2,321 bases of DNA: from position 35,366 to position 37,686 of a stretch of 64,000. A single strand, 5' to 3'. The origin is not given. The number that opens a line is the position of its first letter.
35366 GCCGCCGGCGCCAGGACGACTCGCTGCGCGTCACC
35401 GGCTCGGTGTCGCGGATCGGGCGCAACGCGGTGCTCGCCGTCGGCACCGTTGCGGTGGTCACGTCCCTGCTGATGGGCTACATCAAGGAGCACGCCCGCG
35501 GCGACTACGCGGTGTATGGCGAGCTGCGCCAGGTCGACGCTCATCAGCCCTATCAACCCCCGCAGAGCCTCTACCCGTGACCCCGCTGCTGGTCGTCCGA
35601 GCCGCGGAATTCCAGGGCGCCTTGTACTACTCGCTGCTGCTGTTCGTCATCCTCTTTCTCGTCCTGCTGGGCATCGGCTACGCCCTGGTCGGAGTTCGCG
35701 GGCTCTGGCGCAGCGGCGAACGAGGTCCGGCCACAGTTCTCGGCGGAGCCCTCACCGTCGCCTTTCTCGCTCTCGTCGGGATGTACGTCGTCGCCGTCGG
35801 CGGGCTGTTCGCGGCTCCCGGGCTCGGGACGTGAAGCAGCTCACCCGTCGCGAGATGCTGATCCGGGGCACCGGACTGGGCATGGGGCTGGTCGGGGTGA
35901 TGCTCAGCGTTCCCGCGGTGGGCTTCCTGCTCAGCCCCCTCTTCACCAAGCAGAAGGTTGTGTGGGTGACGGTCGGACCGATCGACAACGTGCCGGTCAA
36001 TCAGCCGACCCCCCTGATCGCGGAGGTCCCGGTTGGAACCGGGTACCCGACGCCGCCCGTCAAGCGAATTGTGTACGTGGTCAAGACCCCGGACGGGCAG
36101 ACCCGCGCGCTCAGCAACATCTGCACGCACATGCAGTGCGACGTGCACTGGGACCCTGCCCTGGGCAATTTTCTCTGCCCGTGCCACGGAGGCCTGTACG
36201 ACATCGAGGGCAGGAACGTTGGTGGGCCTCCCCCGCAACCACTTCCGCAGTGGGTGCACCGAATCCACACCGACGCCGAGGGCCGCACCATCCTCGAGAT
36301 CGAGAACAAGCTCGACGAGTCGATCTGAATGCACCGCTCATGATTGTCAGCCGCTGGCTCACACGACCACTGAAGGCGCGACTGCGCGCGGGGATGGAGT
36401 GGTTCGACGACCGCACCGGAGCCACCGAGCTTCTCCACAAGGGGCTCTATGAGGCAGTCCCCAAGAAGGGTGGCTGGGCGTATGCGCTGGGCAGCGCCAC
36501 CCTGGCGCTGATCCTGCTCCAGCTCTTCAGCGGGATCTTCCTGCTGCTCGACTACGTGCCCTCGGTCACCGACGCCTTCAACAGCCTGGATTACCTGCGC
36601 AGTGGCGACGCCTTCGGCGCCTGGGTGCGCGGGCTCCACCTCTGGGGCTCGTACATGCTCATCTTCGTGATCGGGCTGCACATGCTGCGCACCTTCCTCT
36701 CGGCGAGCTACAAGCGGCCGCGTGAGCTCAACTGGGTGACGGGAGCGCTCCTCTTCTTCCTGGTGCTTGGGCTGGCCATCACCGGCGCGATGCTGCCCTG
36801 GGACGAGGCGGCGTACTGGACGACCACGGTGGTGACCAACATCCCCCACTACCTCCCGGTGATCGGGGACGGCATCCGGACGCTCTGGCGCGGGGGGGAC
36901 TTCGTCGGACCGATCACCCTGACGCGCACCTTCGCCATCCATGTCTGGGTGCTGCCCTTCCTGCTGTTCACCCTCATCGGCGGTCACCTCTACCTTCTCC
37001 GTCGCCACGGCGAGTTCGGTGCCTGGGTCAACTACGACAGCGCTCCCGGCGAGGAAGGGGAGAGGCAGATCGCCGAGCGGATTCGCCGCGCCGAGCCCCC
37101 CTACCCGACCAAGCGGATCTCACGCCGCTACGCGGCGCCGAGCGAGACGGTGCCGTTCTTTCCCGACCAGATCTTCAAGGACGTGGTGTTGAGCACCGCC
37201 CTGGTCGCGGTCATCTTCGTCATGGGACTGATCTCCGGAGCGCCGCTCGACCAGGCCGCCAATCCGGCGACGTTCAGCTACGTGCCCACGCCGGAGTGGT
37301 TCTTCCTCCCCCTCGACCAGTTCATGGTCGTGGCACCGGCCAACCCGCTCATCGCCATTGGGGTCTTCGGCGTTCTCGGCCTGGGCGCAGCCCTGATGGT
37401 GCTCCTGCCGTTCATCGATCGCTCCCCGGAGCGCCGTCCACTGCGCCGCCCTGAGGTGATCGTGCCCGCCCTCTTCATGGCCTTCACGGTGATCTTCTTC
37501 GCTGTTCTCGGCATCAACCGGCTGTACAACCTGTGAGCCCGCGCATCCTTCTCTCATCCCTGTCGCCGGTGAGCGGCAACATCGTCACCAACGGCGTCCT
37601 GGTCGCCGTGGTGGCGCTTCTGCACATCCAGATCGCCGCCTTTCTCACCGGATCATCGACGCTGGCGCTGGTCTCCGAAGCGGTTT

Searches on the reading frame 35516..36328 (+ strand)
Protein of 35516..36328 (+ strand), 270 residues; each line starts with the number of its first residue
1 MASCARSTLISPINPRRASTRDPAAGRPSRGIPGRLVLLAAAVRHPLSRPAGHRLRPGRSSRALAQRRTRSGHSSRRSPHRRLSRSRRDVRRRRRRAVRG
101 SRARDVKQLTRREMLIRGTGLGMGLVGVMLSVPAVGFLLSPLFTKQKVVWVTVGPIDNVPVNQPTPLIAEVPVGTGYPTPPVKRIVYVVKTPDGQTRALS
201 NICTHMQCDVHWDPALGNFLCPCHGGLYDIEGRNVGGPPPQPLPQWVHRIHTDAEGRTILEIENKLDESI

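Call 5: search_protein_families(library=pfam, proteins=[window:35516-36328:+], max_evalue=0.01)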
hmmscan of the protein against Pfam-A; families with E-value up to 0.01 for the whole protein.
window:35516-36328:+ (270 aa): 1 family
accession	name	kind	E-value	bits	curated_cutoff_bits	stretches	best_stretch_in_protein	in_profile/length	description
PF00355.32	Rieske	-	6.6e-11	42.4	20.3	1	172-246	25-87/88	Rieske [2Fe-2S] domain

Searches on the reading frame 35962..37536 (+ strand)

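Call 5: search_protein_families(library=pfam, proteins=[window:35962-37536:+], max_evalue=0.01)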
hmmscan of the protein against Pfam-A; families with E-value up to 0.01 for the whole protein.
window:35962-37536:+ (524 aa): 5 families
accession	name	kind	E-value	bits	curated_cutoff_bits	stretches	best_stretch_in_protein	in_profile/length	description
PF00033.24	Cytochrome_B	-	5.9e-42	144.1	27.2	1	172-349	12-188/189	Cytochrome b/b6/petB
PF13631.11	Cytochrom_B_N_2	-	6.1e-38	130.9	27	1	231-430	1-167/169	Cytochrome b(N-terminal)/b6/petB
PF01292.26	Ni_hydr_CYTB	-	0.00025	21.3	30.1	1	136-244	63-162/179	Prokaryotic cytochrome b561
PF00032.22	Cytochrom_B_C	-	0.00026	21.6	20.7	1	433-516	2-81/102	Cytochrome b(C-terminal)/b6/petD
PF14358.11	DUF4405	-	0.00059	20.8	26.7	1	179-241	5-62/66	Domain of unknown function (DUF4405)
